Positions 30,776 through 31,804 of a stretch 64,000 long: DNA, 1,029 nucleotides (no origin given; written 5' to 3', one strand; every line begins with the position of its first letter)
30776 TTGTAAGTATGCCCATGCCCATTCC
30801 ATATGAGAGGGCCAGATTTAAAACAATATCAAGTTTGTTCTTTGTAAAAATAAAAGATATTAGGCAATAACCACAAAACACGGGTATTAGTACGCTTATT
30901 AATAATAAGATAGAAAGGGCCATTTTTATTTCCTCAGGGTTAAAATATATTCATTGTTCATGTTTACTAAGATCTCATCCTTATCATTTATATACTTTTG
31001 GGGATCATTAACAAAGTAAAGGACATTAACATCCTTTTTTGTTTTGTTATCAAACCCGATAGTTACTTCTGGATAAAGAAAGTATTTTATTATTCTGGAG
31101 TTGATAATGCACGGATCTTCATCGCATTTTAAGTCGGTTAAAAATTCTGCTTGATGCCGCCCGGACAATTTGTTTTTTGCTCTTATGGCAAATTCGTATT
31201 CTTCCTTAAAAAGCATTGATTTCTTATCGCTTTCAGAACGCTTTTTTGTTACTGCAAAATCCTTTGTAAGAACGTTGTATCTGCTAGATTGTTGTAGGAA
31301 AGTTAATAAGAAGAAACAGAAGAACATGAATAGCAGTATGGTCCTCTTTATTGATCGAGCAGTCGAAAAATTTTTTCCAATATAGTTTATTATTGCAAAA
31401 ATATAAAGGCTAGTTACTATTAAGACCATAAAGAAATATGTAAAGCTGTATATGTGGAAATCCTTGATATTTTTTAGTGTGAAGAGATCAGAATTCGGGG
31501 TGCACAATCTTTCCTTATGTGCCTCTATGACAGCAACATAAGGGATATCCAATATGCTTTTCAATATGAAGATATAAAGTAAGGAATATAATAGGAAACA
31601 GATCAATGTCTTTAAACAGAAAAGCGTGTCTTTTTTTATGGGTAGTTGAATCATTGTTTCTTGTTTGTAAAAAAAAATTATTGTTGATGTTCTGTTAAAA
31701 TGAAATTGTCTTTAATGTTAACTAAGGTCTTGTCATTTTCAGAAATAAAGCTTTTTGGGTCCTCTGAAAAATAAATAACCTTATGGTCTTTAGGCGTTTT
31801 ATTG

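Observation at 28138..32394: Three-part lipid-carrier glycosylation module with a methyltransferase-GT2 fusion, a GT-C transferase and a duplicated novel 3-TM subunit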

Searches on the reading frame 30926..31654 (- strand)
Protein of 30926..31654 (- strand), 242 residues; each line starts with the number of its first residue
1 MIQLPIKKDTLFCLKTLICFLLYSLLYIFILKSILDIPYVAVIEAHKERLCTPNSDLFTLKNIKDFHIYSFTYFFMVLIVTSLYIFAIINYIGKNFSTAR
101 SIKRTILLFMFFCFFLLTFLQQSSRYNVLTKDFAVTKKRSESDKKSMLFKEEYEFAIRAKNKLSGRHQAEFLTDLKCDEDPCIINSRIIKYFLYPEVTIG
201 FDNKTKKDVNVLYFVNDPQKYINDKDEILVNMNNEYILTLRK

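Call 3: search_protein_families(library=pfam, proteins=[window:30926-31654:-], max_evalue=1)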
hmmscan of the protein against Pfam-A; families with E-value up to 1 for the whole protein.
window:30926-31654:- (242 aa): 2 families
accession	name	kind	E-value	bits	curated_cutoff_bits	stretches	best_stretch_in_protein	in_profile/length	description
PF20136.4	DUF6526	-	0.048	14.1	23.7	1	68-123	12-66/145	Family of unknown function (DUF6526)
PF12698.13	ABC2_membrane_3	-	0.22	11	31.6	1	5-122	200-293/347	ABC-2 family transporter protein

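Call 4: search_protein_families(library=ncbifam, proteins=[window:30926-31654:-], max_evalue=1)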
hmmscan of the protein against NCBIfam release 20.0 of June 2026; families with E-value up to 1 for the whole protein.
window:30926-31654:- (242 aa): 1 family
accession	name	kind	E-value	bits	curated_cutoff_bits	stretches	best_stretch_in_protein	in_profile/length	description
NF052475.1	2OG-Fe_FlmC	exception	0.0059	16.7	240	1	133-228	34-131/181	FlmC family 2OG-Fe(II) oxygenase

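Call 7: find_homologous_proteins(query=window:30926-31654:-, max_evalue=0.001)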
Query window:30926-31654:- (242 aa): 3 proteins with E <= 0.001 among 296 candidates.
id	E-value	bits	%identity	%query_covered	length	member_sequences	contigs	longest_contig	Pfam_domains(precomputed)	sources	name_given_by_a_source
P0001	3.2e-152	523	100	100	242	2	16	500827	-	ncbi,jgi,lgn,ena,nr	ncbi:MAG: hypothetical protein A2Y03_09240 [Omnitrophica WOR_2 bacterium GWF2_38_59]|nr:MAG: hypothe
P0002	2.5e-123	428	84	97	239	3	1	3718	-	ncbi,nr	ncbi:MAG: hypothetical protein KKD07_08095, partial [Candidatus Omnitrophica bacterium]|nr:hypotheti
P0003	3.4e-51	193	43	88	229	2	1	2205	-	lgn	-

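Call 16: search_protein_representatives(alignment_id=A1)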
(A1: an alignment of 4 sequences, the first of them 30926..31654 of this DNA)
Query: 4 sequences, 238 profile positions. Proteins with E-value up to 0.001 (for the whole library): 264; up to 1e-10: 119; up to 1e-30: 6. The best 150 are listed.
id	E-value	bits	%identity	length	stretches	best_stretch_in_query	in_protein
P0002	1.6e-119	414.3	-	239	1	1-237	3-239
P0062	6.1e-93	327.2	-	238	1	1-238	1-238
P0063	5.1e-68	245.6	-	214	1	35-237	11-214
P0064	3.3e-65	236.5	-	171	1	67-236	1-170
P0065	1.1e-35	139.8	-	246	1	11-237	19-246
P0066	2.7e-34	135.3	-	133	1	105-236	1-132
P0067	4.5e-30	121.5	-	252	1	10-238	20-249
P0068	2.6e-28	115.7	-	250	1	21-237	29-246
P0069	8.2e-27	110.8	-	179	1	69-236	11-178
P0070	2.9e-25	105.7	-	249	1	1-237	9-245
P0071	4.7e-25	105.0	-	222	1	19-236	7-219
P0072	5.2e-24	101.6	-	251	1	14-237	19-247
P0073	2.6e-23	99.3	-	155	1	93-237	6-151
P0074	3.9e-23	98.7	-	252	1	7-237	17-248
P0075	4.0e-23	98.7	-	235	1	9-216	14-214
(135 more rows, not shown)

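Call 25: find_homologous_proteins(query=A3, max_evalue=0.001)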
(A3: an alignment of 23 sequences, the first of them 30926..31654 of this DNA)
Query A3 (23 sequences) (242 aa, profile of the alignment): 5 proteins with E <= 0.001 among 5973 candidates.
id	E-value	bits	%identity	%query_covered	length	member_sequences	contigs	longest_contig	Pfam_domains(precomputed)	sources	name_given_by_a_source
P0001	1.6e-77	278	100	100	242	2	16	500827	-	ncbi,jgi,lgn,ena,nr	ncbi:MAG: hypothetical protein A2Y03_09240 [Omnitrophica WOR_2 bacterium GWF2_38_59]|nr:MAG: hypothe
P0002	6.2e-77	276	84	97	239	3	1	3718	-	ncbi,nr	ncbi:MAG: hypothetical protein KKD07_08095, partial [Candidatus Omnitrophica bacterium]|nr:hypotheti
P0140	1.3e-68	249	24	45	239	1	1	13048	-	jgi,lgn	-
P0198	1.8e-67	245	22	52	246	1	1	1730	-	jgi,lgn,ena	-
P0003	2.5e-62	229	43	88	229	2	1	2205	-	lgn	-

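Call 31: predict_structure(alignment_id=A3)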
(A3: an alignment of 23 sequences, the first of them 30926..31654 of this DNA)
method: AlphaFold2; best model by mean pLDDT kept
length: 242 residues; sequences in the alignment: 23
mean_pLDDT: 88.6   pTM: 0.67
mean pLDDT of the five models: 88.6, 86.7, 86.0, 85.9, 81.9
residues with pLDDT >= 90: 126; 70-90: 104; 50-70: 7; < 50: 5
segments of 3 or more residues with pLDDT < 50: 1-5
pLDDT, mean of each block of 10 residues (from residue 1): 55 85 91 92 87 73 88 90 89 87 88 90 90 87 90 96 95 91 91 94 91 95 95 96 88
secondary structure, 60 per line:
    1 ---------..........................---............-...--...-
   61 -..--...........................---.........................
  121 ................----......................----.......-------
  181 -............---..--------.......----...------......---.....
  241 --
elements in order: H10-35 H39-50 E52-54 E57-59 H68-92 H96-136 H141-162 E167-173 H182-193 E207-213 E227-232 E236-240

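Call 36: fold_search(model_id=the predicted structure, library=pdb)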
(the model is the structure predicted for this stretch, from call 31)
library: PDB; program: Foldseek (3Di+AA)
matches with E <= 10: 134; with E <= 0.001: 0
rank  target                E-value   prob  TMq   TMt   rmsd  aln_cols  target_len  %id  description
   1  2c5s                  1.7e-01  0.66  0.20  0.15   5.6       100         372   12  Crystal structure of Bacillus anthracis ThiI, a tRNA-modifying enzyme containing the predicted RNA-binding THUMP domain (released 2005-11-30)
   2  3a44_A                4.3e-01  0.13  0.13  0.20  12.2       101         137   13  Crystal structure of HypA in the dimeric form (released 2009-10-06)
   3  1vch_D                7.2e-01  0.10  0.13  0.17   8.5        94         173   12  Crystal Structure of a Phosphoribosyltransferase-related protein from Thermus thermophilus (released 2005-03-22)
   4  4rad_E                1.2e+00  0.20  0.17  0.19   5.4        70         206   11  Aza-acyclic nucleoside phosphonates containing a second phosphonate group as inhibitors of the human, Plasmodium falci (released 2015-01-07)
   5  6xpd_A                1.3e+00  0.03  0.13  0.11  21.2       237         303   14  Cryo-EM structure of human ZnT8 double mutant - D110N and D224N, determined in outward-facing conformation (released 2020-08-05)
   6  5z1g_B                1.3e+00  0.08  0.14  0.15  10.0        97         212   13  Structure of the Brx1 and Ebp2 complex (released 2018-04-11)
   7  6tmq                  1.4e+00  0.06  0.15  0.11  21.0       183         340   10  Rapid optimisation of fragments and hits to lead compounds from screening of crude reaction mixtures (released 2020-10-14)
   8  5brn_D                1.5e+00  0.12  0.17  0.20   6.4        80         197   10  Human HGPRT in complex with (S)-HPEPHx, an acyclic nucleoside phosphonate (released 2015-10-14)
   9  3jvd_B                1.6e+00  0.28  0.17  0.16   3.4        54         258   15  Crystal structure of putative transcription regulation repressor (LACI family) FROM Corynebacterium glutamicum (released 2009-09-22)
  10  9fw6_B                1.7e+00  0.05  0.11  0.09   9.2        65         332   11  A ternary complex of plant adenosine kinase 1 from moss Physcomitrella patens (PpADK1) with adenosine and ADP (released 2025-04-09)
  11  6tdx_G                1.9e+00  0.07  0.17  0.15  14.4       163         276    8  Cryo-EM structure of Euglena gracilis mitochondrial ATP synthase, rotor, rotational state 1 (released 2019-11-27)
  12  2dir_MODEL_1_A        2.2e+00  0.11  0.21  0.38   6.7       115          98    9  Solution structure of the THUMP domain of THUMP domain-containing protein 1 (released 2006-09-30)
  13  9fw6_A                2.2e+00  0.04  0.11  0.09   9.2        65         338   11  A ternary complex of plant adenosine kinase 1 from moss Physcomitrella patens (PpADK1) with adenosine and ADP (released 2025-04-09)
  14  4rad_B                2.4e+00  0.12  0.16  0.19   6.0        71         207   13  Aza-acyclic nucleoside phosphonates containing a second phosphonate group as inhibitors of the human, Plasmodium falci (released 2015-01-07)
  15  4kr6_A                2.5e+00  0.14  0.21  0.14   5.9       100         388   12  Crystal structure of a 4-thiouridine synthetase - RNA complex (released 2014-04-23)
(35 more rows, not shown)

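Call 44: search_protein_families(library=pfam, alignment_id=A3, max_evalue=1)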
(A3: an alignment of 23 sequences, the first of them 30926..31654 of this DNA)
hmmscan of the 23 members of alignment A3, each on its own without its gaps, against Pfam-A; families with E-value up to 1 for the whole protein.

A. member 1, window:30926-31654:- (242 aa): 2 families
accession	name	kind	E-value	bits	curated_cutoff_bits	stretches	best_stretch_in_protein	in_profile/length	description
PF20136.4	DUF6526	-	0.048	14.1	23.7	1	68-123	12-66/145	Family of unknown function (DUF6526)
PF12698.13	ABC2_membrane_3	-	0.22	11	31.6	1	5-122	200-293/347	ABC-2 family transporter protein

B. families by the number of members that match (of 23 scanned): 20 families
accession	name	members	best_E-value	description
PF20136.4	DUF6526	3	0.014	Family of unknown function (DUF6526)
PF13567.11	DUF4131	2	0.044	Domain of unknown function (DUF4131)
PF16927.11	HisKA_7TM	1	0.002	N-terminal 7TM region of histidine kinase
PF09991.14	DUF2232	1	0.0036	Predicted membrane protein (DUF2232)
PF18396.7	TBK1_ULD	1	0.01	TANK binding kinase 1 ubiquitin-like domain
PF18940.5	DUF5687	1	0.017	Family of unknown function (DUF5687)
PF14036.11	YlaH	1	0.035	YlaH-like protein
PF09925.14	DUF2157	1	0.04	Predicted membrane protein (DUF2157)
PF21976.1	SMIM43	1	0.056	Small integral membrane protein 43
PF12755.13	Vac14_Fab1_bd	1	0.12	Vacuolar 14 Fab1-binding region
PF04591.17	DUF596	1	0.21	Protein of unknown function, DUF596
PF12698.13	ABC2_membrane_3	1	0.22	ABC-2 family transporter protein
PF20405.4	DUF6695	1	0.3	DUF6695 C-terminal domain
PF00499.25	Oxidored_q3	1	0.3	NADH-ubiquinone/plastoquinone oxidoreductase chain 6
PF05545.16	FixQ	1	0.34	Cbb3-type cytochrome oxidase component FixQ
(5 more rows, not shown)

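Call 80: search_solved_structures(query=A3, max_evalue=10)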
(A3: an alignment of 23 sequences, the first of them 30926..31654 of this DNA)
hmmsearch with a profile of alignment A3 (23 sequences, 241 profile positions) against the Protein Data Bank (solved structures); distinct sequences matched with E-value up to 10: 3.
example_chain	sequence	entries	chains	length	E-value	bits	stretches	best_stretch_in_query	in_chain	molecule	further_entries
7tgh_3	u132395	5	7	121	1.5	11.4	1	25-115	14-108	NADH-ubiquinone oxidoreductase chain 3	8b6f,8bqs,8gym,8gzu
8ba0_K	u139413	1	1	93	3.9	10.1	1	67-132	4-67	NADH-ubiquinone oxidoreductase chain 4L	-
8b9z_K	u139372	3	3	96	4.1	10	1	67-132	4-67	NADH-ubiquinone oxidoreductase chain 4L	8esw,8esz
